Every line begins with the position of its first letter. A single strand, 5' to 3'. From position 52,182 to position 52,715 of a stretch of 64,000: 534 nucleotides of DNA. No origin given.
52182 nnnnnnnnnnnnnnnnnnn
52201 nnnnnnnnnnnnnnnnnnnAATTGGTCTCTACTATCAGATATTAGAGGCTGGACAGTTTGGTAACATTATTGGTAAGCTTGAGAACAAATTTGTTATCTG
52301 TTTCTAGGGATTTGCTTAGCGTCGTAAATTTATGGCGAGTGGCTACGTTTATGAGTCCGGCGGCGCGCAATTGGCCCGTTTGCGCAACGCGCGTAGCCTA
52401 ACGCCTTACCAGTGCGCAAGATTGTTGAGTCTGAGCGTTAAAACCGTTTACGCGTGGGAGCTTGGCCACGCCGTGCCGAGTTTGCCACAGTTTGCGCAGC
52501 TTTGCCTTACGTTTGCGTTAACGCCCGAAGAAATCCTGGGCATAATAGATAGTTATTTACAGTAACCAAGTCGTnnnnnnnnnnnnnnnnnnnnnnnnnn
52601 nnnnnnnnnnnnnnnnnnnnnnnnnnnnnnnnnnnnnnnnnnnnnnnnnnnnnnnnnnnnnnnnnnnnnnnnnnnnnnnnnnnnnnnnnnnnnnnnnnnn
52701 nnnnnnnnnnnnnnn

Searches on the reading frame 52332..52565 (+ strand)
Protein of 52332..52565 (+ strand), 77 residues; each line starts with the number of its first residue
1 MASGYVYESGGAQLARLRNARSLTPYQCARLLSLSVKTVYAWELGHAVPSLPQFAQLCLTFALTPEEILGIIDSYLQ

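Call 57: search_protein_families(library=pfam, proteins=[window:52332-52565:+], max_evalue=0.01)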
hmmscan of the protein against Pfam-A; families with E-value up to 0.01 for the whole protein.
window:52332-52565:+ (77 aa): 4 families
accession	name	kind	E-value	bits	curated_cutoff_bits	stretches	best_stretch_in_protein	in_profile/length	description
PF13560.12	HTH_31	-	1.6e-08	35.1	27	1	11-67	3-60/64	Helix-turn-helix domain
PF01381.28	HTH_3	-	3.3e-05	24.2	23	1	14-68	1-55/55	Helix-turn-helix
PF12844.13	HTH_19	-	0.00036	20.8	30.2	1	11-69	1-59/64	Helix-turn-helix domain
PF13443.12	HTH_26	-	0.0012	19.5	22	1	14-73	2-62/63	Cro/C1-type HTH DNA-binding domain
